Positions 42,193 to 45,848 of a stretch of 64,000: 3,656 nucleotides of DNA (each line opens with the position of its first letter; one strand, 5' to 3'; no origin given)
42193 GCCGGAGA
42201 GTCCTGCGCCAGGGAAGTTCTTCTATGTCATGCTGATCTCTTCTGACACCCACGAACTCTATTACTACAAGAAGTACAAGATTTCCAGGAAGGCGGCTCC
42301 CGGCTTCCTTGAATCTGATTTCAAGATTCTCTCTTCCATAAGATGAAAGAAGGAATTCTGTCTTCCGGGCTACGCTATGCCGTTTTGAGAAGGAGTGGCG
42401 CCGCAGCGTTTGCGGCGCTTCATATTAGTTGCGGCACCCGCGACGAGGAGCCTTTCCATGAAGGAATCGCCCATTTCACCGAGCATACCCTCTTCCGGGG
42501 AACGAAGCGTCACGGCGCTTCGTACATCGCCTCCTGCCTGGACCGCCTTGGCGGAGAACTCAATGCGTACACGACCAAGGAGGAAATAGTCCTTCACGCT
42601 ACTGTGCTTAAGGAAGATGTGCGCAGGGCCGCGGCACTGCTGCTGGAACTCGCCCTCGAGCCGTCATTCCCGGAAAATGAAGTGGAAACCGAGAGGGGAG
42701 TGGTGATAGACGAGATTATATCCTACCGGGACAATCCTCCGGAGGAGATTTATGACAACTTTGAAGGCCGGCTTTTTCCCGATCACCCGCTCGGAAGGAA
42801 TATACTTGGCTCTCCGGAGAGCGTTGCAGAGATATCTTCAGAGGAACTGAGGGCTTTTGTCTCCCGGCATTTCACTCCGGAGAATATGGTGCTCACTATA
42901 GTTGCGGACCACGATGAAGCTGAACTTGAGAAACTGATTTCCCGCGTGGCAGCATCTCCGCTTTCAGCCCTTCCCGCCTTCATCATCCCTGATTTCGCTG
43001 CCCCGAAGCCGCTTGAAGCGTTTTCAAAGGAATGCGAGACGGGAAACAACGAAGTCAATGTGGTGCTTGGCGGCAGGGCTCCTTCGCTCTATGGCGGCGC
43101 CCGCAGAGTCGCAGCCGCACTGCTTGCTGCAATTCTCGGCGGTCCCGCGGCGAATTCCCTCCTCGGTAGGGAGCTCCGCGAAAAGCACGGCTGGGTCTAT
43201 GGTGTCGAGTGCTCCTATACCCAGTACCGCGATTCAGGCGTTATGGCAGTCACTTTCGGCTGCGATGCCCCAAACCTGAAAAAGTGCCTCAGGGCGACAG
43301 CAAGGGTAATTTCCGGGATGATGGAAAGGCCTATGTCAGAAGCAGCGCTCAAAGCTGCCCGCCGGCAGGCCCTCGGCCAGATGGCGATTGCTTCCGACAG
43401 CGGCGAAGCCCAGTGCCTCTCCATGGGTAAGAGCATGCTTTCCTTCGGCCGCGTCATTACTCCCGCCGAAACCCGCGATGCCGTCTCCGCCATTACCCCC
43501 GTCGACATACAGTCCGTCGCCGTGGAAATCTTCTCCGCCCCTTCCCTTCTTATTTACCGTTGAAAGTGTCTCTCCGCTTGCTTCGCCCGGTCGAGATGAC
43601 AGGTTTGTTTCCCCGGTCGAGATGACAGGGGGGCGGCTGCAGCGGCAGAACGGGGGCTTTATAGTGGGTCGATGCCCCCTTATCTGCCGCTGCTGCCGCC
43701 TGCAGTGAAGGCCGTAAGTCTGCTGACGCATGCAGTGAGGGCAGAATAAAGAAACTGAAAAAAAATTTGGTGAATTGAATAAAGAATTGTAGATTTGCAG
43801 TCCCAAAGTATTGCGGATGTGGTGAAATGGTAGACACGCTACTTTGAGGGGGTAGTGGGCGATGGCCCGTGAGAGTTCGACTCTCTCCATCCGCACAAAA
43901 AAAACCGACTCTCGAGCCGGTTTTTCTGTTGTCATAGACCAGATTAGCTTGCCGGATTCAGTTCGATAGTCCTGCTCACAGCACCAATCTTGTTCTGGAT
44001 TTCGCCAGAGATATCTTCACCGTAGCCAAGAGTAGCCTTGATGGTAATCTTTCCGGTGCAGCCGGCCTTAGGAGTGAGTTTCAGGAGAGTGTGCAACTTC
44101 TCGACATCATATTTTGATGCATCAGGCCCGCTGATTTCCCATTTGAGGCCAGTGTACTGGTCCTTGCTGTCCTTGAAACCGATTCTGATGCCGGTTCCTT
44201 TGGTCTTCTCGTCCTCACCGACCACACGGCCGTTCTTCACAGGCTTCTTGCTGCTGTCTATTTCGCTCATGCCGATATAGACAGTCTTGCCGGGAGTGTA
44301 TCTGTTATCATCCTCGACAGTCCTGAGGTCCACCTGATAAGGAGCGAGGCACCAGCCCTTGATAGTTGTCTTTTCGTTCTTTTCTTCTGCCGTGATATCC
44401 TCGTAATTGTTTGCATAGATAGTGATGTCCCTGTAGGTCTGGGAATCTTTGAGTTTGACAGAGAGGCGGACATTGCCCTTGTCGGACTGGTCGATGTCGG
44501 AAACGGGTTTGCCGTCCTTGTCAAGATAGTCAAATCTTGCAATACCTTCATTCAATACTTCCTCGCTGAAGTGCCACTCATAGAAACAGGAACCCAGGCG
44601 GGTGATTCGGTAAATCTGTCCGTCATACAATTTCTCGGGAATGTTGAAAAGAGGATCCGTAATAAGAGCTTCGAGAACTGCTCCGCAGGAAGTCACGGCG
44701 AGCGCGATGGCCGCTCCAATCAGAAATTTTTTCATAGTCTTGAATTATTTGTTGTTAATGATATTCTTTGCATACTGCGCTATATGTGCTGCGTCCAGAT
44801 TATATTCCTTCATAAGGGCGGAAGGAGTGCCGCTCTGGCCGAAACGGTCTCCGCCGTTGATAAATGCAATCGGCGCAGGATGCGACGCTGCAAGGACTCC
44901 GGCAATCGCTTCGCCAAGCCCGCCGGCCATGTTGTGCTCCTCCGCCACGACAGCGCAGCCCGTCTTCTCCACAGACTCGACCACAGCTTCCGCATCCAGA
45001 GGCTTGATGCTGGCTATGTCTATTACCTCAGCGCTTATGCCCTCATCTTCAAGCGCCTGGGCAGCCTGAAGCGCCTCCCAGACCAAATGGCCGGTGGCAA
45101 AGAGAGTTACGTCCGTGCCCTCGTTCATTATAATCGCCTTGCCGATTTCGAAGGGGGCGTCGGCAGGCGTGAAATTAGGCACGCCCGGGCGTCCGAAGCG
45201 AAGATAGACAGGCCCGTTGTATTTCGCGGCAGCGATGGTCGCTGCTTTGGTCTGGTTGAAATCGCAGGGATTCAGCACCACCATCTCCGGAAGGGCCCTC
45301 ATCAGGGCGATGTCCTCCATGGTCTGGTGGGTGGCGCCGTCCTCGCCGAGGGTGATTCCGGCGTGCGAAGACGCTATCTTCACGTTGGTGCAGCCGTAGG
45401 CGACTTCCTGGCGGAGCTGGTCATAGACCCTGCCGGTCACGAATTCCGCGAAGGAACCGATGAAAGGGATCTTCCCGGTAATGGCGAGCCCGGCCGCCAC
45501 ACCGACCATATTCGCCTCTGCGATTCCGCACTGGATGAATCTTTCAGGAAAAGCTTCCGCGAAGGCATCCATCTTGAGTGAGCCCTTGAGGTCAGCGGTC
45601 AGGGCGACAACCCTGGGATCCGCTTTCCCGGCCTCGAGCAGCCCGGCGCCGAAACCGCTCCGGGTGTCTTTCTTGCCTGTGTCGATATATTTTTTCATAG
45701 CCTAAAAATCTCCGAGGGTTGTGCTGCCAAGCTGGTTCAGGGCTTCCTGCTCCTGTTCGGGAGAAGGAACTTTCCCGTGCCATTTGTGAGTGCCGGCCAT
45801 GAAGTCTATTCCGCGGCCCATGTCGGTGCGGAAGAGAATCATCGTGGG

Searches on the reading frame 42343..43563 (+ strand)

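Call 41: search_protein_families(library=pfam, proteins=[window:42343-43563:+])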
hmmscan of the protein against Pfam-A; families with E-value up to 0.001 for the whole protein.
window:42343-43563:+ (406 aa): 2 families
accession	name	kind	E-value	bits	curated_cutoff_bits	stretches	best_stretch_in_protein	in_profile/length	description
PF05193.26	Peptidase_M16_C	-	2.3e-27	96.4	23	1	164-342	2-180/181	Peptidase M16 inactive domain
PF00675.25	Peptidase_M16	-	4.8e-25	88.6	22.3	1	19-156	10-147/149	Insulinase (Peptidase family M16)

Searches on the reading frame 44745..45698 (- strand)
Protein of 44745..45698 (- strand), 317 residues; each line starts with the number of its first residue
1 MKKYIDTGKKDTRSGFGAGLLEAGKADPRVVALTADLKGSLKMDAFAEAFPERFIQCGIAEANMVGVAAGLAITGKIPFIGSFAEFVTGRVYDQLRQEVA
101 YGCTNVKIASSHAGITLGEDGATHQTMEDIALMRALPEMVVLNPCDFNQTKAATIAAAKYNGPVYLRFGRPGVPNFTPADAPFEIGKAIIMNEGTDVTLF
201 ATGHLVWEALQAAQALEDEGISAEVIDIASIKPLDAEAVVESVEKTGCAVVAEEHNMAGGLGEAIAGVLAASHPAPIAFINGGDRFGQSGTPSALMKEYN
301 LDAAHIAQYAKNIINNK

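Call 41: search_protein_families(library=pfam, proteins=[window:44745-45698:-])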
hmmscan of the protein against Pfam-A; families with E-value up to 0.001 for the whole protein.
window:44745-45698:- (317 aa): 3 families
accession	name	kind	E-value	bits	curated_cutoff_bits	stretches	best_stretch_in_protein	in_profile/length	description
PF02779.29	Transket_pyr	-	1.3e-42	145.8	27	1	10-171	3-170/174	Transketolase, pyrimidine binding domain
PF02780.25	Transketolase_C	-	4.8e-32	110.9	25.9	1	186-306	1-124/124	Transketolase, C-terminal domain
PF22613.1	Transketolase_C_1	-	2.5e-08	34.5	27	1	194-301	11-112/113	Transketolase-like TK C-terminal domain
